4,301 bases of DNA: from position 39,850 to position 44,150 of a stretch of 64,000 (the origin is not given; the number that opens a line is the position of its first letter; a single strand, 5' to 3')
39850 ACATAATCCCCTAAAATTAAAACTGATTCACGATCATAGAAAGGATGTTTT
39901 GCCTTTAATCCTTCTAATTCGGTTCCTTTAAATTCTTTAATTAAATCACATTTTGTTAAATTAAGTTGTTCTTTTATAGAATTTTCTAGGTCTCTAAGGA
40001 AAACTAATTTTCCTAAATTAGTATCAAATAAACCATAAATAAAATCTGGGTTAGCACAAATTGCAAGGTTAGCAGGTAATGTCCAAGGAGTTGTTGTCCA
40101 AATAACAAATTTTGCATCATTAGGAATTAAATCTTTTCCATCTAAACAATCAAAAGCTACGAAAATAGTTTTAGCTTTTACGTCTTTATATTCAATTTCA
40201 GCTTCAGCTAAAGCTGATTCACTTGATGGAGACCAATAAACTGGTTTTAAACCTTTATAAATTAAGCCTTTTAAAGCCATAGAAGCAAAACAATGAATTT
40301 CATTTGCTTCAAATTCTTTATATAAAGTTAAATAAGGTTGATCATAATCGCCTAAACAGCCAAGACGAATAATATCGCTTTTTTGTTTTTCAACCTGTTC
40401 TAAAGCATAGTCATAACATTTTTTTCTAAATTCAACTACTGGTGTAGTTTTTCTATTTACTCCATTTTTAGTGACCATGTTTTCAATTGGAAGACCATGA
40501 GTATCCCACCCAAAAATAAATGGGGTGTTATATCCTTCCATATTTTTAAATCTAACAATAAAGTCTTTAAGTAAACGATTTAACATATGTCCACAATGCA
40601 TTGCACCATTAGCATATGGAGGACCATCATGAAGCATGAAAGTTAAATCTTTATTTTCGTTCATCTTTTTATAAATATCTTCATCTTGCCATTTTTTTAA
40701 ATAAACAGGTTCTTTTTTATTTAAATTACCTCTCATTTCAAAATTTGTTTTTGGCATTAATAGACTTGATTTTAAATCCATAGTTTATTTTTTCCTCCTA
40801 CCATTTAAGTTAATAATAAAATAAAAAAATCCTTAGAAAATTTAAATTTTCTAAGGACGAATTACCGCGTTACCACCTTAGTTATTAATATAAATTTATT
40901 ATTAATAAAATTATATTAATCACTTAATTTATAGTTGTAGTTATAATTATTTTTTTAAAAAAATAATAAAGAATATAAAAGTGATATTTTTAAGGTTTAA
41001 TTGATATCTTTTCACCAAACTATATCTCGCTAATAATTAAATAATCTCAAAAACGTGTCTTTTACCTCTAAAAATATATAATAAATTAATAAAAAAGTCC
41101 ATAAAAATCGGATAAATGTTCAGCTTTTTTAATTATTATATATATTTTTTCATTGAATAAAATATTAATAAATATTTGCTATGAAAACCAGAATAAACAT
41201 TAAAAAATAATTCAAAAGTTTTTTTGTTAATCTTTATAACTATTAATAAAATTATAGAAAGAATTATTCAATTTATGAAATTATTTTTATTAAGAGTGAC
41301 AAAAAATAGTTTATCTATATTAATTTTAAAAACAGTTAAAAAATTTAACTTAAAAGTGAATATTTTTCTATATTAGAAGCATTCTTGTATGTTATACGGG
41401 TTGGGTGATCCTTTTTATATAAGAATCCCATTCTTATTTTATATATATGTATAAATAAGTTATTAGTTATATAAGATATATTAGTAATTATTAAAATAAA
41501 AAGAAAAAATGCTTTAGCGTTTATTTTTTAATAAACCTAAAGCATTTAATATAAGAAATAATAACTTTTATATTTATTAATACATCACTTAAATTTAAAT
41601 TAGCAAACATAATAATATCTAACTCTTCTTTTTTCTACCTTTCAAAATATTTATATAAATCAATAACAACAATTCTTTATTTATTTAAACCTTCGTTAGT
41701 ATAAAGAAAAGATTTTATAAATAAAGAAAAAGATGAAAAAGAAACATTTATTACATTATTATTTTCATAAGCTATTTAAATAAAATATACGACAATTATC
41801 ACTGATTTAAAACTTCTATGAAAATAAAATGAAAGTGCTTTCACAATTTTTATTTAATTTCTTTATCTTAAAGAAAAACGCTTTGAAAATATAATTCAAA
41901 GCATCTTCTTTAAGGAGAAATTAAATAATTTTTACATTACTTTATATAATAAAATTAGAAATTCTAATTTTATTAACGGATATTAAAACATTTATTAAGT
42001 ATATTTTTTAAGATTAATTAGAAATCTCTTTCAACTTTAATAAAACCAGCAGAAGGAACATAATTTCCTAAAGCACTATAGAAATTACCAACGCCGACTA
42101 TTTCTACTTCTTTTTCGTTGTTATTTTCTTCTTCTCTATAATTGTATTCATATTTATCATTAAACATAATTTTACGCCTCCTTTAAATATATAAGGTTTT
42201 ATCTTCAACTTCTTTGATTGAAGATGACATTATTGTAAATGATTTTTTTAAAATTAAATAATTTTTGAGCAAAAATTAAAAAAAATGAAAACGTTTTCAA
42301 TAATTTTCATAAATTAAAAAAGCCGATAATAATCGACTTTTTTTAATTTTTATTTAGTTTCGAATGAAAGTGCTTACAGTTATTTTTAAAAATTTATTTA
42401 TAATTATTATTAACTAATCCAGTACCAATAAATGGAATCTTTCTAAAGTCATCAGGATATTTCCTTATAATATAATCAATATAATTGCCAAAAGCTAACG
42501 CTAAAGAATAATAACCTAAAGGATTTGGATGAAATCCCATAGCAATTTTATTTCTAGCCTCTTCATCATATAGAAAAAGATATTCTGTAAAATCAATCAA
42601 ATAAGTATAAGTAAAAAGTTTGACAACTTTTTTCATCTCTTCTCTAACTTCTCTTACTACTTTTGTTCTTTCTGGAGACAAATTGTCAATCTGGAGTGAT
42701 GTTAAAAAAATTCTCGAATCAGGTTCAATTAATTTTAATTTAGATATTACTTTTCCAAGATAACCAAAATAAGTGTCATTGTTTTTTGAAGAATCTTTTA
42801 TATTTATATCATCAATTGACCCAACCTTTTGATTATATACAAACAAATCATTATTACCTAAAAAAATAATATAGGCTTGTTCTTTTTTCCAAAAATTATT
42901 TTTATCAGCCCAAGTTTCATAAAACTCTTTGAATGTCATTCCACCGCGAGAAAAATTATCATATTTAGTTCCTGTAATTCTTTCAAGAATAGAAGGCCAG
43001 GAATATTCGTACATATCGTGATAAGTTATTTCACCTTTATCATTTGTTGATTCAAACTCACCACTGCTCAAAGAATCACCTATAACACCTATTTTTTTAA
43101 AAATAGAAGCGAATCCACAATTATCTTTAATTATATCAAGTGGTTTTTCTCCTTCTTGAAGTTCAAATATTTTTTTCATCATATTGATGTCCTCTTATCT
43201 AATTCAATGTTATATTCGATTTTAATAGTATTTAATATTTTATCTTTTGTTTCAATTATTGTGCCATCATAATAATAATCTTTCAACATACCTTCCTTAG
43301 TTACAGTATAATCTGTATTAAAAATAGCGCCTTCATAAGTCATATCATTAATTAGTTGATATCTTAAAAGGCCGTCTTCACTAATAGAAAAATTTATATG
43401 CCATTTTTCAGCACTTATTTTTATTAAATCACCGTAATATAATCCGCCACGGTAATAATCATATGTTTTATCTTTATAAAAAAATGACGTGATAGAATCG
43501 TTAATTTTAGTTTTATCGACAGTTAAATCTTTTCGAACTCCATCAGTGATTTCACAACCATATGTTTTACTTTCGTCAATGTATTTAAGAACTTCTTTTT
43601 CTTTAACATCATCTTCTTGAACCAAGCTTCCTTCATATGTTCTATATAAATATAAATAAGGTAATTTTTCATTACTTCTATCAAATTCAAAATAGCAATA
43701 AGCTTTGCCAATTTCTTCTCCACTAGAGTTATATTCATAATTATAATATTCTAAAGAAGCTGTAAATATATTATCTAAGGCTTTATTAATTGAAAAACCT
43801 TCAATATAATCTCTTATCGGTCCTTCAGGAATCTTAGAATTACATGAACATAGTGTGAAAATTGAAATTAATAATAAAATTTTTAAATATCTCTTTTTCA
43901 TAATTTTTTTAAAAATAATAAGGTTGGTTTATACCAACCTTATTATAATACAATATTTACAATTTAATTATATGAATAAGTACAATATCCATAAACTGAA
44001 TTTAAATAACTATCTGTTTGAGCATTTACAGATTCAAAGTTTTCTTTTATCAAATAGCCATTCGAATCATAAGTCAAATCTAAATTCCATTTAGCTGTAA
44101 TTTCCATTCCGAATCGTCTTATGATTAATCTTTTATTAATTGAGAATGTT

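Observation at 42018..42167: Unannotated 49-aa ORF with a canonical Shine-Dalgarno, its own cre-controlled promoter region, a 5' UTR hairpin and a terminator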

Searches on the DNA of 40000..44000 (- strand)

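Call 3: search_rna_families(source=window, start=40000, end=44000, threshold=evalue, max_evalue=1, show_alignments=3)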
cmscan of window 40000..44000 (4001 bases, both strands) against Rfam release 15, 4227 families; matches with E-value up to 1: 4.
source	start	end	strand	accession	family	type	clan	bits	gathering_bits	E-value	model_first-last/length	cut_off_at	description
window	40850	41070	-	RF00230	T-box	Cis-reg; leader;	-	35.7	93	1.7e-05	1-219/219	no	T-box leader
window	40822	40875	-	RF02399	NsiR1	Gene; sRNA;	-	25.9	39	0.043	1-60/60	no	Nitrogen stress-induced RNA 1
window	41507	41547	+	RF03474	mir-4766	Gene; miRNA;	-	24.8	72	0.12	6-49/56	no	mir-4766 microRNA precursor family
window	40478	40548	-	RF03189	mir-1175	Gene; miRNA;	-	20.3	51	0.36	1-72/72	no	mir-1175 microRNA precursor family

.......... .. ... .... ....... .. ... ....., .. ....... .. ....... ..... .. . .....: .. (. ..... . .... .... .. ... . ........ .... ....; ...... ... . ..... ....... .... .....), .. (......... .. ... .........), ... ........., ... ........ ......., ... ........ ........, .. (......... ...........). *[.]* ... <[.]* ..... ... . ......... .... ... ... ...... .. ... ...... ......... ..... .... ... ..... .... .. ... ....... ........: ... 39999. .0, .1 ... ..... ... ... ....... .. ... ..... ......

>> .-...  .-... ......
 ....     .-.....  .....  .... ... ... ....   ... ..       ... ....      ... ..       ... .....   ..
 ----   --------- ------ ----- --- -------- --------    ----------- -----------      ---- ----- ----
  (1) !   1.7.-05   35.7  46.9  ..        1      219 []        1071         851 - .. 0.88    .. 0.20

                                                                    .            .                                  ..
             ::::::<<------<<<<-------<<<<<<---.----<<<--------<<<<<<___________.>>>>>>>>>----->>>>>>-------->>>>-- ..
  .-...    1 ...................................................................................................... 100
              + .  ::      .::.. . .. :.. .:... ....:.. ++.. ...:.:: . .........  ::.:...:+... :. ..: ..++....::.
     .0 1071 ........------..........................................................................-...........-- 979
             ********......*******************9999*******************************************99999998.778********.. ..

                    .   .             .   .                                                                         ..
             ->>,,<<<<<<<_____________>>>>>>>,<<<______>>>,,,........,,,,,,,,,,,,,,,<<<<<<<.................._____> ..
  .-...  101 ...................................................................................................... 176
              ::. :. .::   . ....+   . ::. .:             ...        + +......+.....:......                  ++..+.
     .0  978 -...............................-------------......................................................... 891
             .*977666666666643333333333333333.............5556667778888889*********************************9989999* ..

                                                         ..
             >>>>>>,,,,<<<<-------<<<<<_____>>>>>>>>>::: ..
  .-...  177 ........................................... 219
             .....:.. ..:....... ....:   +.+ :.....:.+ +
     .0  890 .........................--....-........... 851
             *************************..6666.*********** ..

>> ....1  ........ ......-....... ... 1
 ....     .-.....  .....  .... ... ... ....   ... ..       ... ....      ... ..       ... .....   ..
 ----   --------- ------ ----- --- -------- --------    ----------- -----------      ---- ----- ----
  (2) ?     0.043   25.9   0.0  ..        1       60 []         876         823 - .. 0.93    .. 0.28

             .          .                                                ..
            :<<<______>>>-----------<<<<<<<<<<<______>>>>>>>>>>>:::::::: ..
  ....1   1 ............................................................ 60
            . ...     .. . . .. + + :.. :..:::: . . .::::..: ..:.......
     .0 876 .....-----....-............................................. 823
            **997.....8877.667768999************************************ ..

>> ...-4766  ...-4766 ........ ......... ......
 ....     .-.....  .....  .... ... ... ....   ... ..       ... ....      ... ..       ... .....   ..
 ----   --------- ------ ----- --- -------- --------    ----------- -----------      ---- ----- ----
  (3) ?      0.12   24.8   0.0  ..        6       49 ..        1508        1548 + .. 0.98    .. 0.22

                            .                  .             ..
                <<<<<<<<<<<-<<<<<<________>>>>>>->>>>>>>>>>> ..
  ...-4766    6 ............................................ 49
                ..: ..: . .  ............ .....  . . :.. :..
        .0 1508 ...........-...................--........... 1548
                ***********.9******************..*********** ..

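Call 48: search_rna_families(sources=[L012, L020], threshold=gathering)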
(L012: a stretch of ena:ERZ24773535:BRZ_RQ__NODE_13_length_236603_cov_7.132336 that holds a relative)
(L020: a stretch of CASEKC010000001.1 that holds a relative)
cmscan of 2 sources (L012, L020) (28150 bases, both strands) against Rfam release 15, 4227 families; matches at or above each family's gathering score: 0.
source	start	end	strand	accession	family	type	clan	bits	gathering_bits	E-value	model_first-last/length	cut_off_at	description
